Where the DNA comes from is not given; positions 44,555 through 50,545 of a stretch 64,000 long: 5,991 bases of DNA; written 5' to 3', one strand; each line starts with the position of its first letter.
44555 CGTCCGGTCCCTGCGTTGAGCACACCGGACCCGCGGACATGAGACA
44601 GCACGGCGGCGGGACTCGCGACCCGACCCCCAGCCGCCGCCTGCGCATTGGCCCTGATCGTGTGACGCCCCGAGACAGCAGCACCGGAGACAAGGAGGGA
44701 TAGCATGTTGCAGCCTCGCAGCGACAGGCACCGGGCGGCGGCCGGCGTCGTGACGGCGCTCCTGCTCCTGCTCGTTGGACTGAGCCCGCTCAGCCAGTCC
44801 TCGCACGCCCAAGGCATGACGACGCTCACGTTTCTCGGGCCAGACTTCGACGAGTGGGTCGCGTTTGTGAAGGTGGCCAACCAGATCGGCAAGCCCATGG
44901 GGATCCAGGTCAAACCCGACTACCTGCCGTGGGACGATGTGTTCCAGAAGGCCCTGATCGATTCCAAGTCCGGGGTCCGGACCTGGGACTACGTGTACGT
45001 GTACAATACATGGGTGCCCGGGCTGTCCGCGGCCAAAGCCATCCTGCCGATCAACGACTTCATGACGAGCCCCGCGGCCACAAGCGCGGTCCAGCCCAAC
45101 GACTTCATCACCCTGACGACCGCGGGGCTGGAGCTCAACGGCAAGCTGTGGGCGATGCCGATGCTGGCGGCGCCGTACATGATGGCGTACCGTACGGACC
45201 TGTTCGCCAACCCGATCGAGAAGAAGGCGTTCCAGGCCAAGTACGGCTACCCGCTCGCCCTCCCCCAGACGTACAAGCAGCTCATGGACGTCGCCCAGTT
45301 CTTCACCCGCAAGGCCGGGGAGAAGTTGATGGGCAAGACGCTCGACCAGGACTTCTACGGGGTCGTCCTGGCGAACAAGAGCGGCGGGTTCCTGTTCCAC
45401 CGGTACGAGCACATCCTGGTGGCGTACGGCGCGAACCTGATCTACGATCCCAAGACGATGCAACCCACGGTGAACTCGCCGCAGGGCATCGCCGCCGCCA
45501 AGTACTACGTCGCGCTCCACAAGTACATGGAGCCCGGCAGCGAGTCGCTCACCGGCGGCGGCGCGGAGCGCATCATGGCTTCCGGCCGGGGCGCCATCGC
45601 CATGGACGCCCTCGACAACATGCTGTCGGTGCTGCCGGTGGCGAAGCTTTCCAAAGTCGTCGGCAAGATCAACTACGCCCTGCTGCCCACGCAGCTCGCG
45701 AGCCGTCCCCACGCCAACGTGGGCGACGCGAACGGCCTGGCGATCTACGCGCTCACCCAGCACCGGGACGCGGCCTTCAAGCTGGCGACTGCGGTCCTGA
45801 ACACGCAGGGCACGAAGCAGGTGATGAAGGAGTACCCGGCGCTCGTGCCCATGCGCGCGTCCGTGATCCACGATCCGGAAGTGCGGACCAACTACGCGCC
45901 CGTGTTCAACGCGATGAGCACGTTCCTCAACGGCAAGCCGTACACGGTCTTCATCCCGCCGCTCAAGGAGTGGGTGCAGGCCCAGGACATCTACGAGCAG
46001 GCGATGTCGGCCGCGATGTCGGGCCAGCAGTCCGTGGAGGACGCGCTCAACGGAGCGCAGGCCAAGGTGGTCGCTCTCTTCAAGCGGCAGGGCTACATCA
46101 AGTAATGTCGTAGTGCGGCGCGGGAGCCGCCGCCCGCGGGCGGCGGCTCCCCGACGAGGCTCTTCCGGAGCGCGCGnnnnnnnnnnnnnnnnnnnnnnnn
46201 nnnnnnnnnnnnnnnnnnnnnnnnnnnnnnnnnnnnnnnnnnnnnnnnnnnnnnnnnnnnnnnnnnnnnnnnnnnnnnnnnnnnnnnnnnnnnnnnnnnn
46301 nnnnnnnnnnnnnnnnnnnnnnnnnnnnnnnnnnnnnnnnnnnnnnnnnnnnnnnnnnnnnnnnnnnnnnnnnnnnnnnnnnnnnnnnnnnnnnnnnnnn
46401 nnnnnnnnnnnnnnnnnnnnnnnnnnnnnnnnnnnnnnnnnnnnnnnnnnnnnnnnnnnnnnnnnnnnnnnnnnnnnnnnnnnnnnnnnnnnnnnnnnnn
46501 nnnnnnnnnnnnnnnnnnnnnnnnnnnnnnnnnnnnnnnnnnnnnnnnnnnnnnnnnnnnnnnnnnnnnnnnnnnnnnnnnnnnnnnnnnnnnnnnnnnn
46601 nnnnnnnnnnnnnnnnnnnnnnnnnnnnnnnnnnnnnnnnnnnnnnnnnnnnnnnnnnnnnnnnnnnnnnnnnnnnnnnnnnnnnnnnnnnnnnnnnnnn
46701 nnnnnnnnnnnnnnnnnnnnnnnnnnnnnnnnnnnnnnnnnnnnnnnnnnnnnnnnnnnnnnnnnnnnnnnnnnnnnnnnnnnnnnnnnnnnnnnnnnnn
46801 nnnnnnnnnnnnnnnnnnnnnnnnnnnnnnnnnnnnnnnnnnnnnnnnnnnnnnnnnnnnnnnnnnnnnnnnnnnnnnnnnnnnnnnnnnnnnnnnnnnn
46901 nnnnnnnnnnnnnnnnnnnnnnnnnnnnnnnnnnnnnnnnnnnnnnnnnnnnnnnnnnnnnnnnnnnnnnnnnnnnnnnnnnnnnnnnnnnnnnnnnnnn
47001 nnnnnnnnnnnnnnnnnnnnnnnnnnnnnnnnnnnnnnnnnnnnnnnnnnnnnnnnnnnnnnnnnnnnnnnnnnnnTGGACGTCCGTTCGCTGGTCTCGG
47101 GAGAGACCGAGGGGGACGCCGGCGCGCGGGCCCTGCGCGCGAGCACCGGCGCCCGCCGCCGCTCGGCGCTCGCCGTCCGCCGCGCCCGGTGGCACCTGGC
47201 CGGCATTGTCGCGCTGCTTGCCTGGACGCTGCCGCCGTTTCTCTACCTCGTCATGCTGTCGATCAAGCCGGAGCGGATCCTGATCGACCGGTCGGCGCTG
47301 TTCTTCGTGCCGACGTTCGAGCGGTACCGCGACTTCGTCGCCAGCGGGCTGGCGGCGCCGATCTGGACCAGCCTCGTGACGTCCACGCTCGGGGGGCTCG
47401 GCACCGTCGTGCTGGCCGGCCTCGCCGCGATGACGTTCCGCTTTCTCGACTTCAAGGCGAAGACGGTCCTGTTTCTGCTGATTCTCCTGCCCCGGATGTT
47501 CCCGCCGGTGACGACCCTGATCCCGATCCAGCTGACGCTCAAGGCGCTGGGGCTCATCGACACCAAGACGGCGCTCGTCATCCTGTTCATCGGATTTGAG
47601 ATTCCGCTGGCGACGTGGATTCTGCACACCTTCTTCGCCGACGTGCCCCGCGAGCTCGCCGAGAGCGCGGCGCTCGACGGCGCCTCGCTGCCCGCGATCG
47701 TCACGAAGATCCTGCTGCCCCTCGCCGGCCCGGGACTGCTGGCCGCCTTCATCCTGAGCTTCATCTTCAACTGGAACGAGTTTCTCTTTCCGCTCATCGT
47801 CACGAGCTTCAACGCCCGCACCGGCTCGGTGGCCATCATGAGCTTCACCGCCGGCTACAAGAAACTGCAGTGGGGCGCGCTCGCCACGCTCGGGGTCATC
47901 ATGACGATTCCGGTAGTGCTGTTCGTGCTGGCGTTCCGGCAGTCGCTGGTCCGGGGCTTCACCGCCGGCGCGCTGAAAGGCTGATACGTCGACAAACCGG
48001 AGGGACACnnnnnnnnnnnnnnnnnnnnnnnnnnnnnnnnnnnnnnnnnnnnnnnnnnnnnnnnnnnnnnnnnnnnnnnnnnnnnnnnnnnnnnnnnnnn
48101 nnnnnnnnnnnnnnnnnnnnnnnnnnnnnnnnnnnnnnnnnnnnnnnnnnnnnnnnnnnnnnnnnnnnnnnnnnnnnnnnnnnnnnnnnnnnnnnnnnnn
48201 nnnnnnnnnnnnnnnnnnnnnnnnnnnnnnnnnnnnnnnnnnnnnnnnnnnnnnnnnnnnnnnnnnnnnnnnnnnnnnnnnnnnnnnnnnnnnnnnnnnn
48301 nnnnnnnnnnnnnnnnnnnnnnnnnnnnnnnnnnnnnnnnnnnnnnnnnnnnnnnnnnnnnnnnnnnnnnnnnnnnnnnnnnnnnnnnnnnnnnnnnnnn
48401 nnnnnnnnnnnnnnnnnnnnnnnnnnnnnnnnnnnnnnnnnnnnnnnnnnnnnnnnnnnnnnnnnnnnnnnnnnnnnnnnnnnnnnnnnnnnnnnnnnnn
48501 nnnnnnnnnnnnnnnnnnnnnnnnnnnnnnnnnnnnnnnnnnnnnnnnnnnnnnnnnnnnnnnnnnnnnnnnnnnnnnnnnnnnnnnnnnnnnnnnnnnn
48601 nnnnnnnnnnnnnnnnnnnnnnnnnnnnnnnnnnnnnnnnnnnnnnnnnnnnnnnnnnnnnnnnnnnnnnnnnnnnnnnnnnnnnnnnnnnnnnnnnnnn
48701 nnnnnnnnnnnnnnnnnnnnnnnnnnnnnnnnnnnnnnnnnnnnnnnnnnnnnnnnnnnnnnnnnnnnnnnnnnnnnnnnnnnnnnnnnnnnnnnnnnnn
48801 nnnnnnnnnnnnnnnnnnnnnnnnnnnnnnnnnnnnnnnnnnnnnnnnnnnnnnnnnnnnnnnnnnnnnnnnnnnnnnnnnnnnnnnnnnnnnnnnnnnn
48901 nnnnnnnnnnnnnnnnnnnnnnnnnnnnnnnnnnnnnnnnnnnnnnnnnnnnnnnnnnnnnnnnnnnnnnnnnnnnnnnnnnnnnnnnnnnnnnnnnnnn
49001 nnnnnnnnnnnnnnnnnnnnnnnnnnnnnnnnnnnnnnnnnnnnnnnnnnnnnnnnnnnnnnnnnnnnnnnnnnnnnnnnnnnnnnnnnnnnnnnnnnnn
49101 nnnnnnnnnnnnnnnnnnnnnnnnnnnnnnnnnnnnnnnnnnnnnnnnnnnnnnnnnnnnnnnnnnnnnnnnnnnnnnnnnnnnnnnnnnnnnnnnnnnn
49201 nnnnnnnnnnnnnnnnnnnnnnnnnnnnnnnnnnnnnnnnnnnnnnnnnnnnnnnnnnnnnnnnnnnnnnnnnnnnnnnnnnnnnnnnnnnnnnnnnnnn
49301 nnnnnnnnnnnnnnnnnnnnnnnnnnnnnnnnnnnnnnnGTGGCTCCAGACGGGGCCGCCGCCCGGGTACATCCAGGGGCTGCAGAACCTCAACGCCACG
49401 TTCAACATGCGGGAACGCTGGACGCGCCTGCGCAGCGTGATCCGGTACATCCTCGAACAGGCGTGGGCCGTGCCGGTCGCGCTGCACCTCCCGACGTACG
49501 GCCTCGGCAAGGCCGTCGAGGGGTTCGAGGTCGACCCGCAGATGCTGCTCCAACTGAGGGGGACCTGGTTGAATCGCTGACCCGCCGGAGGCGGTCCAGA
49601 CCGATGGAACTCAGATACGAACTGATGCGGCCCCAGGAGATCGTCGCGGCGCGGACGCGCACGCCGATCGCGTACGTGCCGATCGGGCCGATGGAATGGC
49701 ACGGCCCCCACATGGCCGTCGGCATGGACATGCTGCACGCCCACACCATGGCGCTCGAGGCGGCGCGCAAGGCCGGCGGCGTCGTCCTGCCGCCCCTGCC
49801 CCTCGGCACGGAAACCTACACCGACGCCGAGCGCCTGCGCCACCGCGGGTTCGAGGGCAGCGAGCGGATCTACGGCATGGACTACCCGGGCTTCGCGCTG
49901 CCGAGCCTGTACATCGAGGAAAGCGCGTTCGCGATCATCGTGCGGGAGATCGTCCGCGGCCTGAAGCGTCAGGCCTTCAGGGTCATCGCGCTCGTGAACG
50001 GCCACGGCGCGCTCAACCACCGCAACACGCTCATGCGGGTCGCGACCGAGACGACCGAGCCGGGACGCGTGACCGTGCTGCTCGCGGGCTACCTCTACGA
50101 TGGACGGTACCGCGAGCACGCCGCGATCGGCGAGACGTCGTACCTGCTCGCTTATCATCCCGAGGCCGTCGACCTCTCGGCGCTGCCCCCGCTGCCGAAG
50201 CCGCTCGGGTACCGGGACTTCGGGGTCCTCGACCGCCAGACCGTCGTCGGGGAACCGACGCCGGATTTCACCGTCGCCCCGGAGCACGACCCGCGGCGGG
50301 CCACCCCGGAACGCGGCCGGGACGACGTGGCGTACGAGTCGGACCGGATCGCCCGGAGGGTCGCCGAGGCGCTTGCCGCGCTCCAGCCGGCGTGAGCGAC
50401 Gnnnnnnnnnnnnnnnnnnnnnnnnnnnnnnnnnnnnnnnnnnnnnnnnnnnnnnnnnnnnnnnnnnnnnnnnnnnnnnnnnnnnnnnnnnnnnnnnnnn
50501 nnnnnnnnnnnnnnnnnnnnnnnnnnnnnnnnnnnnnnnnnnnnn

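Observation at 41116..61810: Three copies of a 20-bp operator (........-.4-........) define a dispersed LacI-type regulon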

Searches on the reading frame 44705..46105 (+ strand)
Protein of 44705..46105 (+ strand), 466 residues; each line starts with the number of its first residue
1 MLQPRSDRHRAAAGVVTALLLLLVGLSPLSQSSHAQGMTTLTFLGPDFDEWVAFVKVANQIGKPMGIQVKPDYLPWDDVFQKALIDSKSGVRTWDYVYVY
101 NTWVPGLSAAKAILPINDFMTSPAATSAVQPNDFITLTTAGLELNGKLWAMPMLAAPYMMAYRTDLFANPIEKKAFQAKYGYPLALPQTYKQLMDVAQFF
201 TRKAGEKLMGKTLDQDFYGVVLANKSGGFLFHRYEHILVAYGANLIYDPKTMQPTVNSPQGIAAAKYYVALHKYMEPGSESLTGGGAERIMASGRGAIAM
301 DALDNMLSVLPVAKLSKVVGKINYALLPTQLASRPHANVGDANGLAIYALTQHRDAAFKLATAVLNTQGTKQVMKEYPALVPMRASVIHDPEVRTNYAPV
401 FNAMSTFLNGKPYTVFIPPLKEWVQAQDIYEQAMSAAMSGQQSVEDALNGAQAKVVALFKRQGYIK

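Call 9: search_protein_families(library=pfam, proteins=[window:44705-46105:+])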
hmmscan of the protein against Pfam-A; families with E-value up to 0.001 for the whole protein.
window:44705-46105:+ (466 aa): 1 family
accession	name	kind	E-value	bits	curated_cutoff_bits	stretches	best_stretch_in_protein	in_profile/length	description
PF01547.30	SBP_bac_1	-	1.2e-22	81.8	26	1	66-369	23-305/307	Bacterial extracellular solute-binding protein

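Call 51: search_protein_families(library=ncbifam, proteins=[window:44705-46105:+])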
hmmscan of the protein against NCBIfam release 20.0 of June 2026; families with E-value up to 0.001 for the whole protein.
window:44705-46105:+ (466 aa): 0 families

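Call 65: find_homologous_proteins(query=window:44705-46105:+, max_evalue=1e-100)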
Query window:44705-46105:+ (466 aa): 82 proteins with E <= 1e-100 among 8000 candidates.
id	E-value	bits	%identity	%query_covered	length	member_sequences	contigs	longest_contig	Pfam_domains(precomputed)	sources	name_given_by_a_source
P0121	3.7e-262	888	84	99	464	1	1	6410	PF13416.12,PF01547.31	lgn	-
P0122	1.4e-259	879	83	99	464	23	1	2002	PF01547.31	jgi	jgi:multiple sugar transport system substrate-binding protein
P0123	1.1e-258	876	85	95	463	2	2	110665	PF13416.12,PF01547.31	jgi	jgi:multiple sugar transport system substrate-binding protein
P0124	1.5e-258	876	81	99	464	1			PF01547.31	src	-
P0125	3.8e-258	874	81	99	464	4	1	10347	PF01547.31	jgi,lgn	jgi:multiple sugar transport system substrate-binding protein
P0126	1.2e-256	869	82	99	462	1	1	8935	PF01547.31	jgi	-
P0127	4.8e-256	867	82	99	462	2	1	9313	PF01547.31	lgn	-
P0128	3.8e-254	861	81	99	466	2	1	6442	PF01547.31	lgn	-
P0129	4.1e-254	861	80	99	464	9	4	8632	PF13416.12,PF01547.31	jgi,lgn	jgi:multiple sugar transport system substrate-binding protein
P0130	1.5e-253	859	80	99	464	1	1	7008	PF01547.31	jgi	jgi:multiple sugar transport system substrate-binding protein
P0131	1.2e-248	843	82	94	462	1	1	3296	PF01547.31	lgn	-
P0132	2.0e-248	842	78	99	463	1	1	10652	PF13416.12,PF01547.31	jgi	jgi:multiple sugar transport system substrate-binding protein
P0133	2.1e-247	839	81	94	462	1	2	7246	PF01547.31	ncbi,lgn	-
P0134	4.2e-247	838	81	94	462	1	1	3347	PF01547.31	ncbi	-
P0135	8.6e-247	837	79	99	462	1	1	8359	PF01547.31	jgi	jgi:multiple sugar transport system substrate-binding protein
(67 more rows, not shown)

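Call 69: find_encoding_contigs(protein=P0123, flank=10000, max_places=2)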
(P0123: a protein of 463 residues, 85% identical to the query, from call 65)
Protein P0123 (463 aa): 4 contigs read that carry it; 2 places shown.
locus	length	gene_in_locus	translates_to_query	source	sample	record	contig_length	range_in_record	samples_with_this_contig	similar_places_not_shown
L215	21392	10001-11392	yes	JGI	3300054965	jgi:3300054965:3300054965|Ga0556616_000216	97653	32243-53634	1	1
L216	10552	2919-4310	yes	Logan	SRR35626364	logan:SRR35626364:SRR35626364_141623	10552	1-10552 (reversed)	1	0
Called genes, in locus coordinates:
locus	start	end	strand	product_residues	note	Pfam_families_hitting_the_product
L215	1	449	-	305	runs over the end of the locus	PF01261:AP_endonuc_2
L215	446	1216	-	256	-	-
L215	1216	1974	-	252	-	PF00459:Inositol_P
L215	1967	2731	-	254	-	PF03009:GDPD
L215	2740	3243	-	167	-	PF01408:GFO_IDH_MocA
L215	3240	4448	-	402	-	PF01408:GFO_IDH_MocA, PF03447:NAD_binding_3 (faint), PF02894:GFO_IDH_MocA_C, PF22725:GFO_IDH_MocA_C3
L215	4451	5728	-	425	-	PF00155:Aminotran_1_2, PF01041:DegT_DnrJ_EryC1, PF01212:Beta_elim_lyase (faint), PF00266:Aminotran_5 (weak), PF01053:Cys_Met_Meta_PP (weak)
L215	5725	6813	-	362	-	PF00356:LacI, PF13458:Peripla_BP_6 (faint), PF00532:Peripla_BP_1, PF13407:Peripla_BP_4, PF13377:Peripla_BP_3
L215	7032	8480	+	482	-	PF01946:Thi4 (faint), PF00890:FAD_binding_2 (weak), PF12831:FAD_oxidored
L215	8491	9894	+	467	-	PF12831:FAD_oxidored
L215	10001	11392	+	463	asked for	PF01547:SBP_bac_1, PF13416:SBP_bac_8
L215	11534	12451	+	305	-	PF00528:BPD_transp_1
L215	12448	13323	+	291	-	PF00528:BPD_transp_1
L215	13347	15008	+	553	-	PF00496:SBP_bac_5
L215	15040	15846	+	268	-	PF02633:Creatininase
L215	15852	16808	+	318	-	PF19300:BPD_transp_1_N, PF00528:BPD_transp_1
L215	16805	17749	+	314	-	PF00528:BPD_transp_1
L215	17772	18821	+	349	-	PF07355:GRDB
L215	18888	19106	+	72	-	-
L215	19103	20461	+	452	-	PF09338:Gly_reductase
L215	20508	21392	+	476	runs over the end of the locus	PF08545:ACP_syn_III (faint), PF19364:DUF5940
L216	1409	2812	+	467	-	PF12831:FAD_oxidored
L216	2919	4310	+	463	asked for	PF01547:SBP_bac_1, PF13416:SBP_bac_8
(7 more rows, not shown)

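Call 70: find_encoding_contigs(protein=P0121, flank=6000, max_places=2)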
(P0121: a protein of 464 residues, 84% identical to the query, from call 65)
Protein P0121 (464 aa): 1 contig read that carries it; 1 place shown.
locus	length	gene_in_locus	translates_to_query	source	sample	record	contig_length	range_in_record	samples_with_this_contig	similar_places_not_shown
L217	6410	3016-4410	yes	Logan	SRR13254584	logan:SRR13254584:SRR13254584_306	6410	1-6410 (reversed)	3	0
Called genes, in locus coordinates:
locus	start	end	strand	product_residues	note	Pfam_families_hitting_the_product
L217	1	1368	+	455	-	?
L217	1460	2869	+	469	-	PF00890:FAD_binding_2 (faint), PF01134:GIDA, PF01946:Thi4 (faint), PF12831:FAD_oxidored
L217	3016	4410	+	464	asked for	PF01547:SBP_bac_1, PF13416:SBP_bac_8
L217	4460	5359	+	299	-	PF00528:BPD_transp_1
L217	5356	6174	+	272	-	PF00528:BPD_transp_1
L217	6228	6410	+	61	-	?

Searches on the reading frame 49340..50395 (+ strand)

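Call 9: search_protein_families(library=pfam, proteins=[window:49340-50395:+])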
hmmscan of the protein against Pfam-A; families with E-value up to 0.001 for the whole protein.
window:49340-50395:+ (351 aa): 1 family
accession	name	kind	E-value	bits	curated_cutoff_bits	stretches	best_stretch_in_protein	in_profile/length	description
PF02633.19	Creatininase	-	1.3e-30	107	31.3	1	96-338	3-235/238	Creatinine amidohydrolase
